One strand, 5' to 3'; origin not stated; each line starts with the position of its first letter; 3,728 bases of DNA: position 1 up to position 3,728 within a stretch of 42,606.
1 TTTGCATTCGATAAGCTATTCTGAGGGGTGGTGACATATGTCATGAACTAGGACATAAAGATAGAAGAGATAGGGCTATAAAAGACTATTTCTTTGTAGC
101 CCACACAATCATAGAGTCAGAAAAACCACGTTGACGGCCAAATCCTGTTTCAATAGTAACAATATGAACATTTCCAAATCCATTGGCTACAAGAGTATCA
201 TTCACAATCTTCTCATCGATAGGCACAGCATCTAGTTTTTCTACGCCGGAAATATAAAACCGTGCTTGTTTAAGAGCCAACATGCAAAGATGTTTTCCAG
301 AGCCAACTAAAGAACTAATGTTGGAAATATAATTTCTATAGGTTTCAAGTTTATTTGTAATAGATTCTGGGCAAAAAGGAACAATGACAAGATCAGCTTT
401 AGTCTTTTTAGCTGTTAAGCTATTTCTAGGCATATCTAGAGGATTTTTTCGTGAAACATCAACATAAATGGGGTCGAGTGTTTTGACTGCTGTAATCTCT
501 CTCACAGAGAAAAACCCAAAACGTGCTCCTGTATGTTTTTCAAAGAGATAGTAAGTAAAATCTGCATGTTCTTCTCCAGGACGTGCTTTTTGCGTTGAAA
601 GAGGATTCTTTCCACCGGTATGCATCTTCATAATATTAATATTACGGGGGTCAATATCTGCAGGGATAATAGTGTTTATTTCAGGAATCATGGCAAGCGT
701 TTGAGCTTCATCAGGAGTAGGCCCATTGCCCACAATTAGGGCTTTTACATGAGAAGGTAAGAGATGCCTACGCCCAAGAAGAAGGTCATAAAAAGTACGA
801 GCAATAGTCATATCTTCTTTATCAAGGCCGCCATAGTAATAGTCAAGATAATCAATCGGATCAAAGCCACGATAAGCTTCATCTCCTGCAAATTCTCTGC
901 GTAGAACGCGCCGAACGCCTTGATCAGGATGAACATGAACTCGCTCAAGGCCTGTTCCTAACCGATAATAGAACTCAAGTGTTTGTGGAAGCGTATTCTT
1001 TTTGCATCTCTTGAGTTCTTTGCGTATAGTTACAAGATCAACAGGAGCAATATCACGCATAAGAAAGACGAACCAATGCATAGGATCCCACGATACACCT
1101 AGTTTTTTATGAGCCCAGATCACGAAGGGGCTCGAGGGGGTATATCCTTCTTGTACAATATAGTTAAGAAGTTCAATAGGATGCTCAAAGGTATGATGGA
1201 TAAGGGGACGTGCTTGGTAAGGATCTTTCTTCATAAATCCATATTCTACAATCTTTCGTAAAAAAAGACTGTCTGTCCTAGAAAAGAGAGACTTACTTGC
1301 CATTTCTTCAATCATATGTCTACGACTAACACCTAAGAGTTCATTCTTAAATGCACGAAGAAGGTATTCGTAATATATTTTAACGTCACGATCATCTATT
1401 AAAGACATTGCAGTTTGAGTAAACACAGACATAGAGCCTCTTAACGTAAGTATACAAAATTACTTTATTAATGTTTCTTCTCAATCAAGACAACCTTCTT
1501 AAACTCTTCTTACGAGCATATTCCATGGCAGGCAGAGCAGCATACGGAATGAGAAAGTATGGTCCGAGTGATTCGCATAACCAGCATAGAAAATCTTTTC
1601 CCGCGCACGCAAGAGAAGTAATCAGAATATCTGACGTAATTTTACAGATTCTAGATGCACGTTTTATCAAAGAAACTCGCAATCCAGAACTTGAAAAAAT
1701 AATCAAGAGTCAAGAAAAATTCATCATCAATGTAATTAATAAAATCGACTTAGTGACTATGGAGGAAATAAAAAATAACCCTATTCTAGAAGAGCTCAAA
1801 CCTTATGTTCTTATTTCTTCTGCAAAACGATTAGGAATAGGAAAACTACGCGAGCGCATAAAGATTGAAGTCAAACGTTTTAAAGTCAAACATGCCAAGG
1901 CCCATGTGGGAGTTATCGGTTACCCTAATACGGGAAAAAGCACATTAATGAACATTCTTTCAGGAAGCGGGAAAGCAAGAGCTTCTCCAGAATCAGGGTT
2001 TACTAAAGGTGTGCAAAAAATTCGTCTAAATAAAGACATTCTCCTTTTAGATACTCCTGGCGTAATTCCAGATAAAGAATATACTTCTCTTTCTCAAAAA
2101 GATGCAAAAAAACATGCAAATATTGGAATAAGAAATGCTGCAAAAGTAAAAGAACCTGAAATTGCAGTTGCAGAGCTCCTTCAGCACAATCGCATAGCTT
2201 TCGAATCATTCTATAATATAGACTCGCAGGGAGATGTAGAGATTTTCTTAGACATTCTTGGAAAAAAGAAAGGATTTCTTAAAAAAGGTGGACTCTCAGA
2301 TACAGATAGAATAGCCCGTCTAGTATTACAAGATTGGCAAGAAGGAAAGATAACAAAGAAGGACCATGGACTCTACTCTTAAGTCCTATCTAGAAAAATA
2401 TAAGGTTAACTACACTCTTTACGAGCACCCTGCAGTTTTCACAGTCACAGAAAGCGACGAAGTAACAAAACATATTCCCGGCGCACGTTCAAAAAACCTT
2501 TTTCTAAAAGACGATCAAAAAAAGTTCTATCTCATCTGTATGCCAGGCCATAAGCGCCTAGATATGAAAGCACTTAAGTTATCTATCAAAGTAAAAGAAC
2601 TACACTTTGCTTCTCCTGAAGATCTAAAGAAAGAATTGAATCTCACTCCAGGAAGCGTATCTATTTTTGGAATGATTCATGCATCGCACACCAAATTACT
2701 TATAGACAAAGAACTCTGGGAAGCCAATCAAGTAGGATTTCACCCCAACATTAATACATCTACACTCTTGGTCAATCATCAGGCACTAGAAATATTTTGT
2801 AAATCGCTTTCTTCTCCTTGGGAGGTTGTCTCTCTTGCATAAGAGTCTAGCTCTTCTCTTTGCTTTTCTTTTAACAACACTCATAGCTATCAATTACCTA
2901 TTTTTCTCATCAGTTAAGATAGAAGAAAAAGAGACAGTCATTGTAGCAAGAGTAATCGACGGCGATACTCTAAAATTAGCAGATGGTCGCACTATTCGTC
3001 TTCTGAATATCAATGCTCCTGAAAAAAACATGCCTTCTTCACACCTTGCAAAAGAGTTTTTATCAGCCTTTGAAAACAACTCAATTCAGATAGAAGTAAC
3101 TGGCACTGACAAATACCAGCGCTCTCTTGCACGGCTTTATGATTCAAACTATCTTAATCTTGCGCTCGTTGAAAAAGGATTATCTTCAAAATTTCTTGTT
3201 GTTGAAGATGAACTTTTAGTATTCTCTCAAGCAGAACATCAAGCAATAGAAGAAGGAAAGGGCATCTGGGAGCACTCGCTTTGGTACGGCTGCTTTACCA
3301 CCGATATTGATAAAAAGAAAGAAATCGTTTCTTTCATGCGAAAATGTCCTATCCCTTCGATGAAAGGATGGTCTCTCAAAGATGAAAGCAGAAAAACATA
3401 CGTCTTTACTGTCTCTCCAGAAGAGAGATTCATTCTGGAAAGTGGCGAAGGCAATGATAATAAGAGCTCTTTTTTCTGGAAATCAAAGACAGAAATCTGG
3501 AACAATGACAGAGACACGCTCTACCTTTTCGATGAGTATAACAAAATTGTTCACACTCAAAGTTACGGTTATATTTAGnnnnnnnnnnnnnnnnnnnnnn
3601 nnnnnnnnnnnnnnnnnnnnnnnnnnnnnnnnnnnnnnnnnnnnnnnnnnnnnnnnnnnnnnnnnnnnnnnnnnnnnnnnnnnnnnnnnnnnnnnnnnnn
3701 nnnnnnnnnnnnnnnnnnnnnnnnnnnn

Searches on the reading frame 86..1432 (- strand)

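Call 76: search_protein_families(library=pfam, proteins=[window:86-1432:-], max_evalue=0.001)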
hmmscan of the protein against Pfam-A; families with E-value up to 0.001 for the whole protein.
window:86-1432:- (448 aa): 1 family
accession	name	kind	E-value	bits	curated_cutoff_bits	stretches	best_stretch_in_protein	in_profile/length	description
PF01234.23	NNMT_PNMT_TEMT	-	1.8e-15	57.3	25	1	323-421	141-234/261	NNMT/PNMT/TEMT family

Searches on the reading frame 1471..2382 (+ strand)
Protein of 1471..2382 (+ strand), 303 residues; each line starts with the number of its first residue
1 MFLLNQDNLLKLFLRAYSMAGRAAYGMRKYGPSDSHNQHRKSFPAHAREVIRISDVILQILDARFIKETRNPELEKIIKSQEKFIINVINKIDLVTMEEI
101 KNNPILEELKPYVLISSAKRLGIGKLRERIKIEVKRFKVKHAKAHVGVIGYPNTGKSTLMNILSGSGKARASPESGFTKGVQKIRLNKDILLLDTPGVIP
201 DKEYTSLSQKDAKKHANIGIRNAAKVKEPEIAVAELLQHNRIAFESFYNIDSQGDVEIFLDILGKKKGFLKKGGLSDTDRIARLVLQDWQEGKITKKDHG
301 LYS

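Call 76: search_protein_families(library=pfam, proteins=[window:1471-2382:+], max_evalue=0.001)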
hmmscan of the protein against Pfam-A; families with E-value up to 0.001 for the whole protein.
window:1471-2382:+ (303 aa): 6 families
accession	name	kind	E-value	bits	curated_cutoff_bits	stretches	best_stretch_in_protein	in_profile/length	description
PF01926.29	MMR_HSR1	-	9e-19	68.1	21.9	1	145-212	1-71/113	50S ribosome-binding GTPase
PF02421.24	FeoB_N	-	5e-07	29.8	27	1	145-199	2-58/156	Ferrous iron transport protein B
PF03193.22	RsgA_GTPase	-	8.2e-05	22.9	30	1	85-198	56-168/174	RsgA GTPase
PF16897.10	MMR_HSR1_Xtn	-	0.00012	22.5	35.2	1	73-130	44-100/106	C-terminal region of MMR_HSR1 domain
PF00009.33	GTP_EFTU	-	0.00026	21.1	26.5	0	45-102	84-141/188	Elongation factor Tu GTP binding domain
PF00350.29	Dynamin_N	-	0.00037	21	27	0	146-166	1-21/168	Dynamin family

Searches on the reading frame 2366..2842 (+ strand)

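Call 76: search_protein_families(library=pfam, proteins=[window:2366-2842:+], max_evalue=0.001)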
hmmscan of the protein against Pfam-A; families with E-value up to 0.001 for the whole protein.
window:2366-2842:+ (158 aa): 1 family
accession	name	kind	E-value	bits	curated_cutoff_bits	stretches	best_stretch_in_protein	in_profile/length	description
PF04073.20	tRNA_edit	-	3e-27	95.6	25.5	1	21-141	1-120/123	Aminoacyl-tRNA editing domain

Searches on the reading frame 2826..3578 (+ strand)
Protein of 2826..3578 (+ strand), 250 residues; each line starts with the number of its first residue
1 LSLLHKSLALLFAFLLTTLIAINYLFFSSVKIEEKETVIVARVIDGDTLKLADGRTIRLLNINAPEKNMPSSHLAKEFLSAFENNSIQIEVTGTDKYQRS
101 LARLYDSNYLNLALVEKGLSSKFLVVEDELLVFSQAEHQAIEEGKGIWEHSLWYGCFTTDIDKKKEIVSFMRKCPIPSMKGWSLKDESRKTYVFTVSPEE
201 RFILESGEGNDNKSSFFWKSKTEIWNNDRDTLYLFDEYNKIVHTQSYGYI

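Call 76: search_protein_families(library=pfam, proteins=[window:2826-3578:+], max_evalue=0.001)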
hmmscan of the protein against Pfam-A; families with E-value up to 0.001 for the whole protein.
window:2826-3578:+ (250 aa): 2 families
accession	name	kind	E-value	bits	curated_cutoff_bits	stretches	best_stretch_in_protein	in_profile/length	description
PF00565.23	SNase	-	2.6e-12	47.6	21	1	56-149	1-106/107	Staphylococcal nuclease homologue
PF00932.25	LTD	-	3.8e-08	34.1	34.3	1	178-247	36-107/109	Lamin Tail Domain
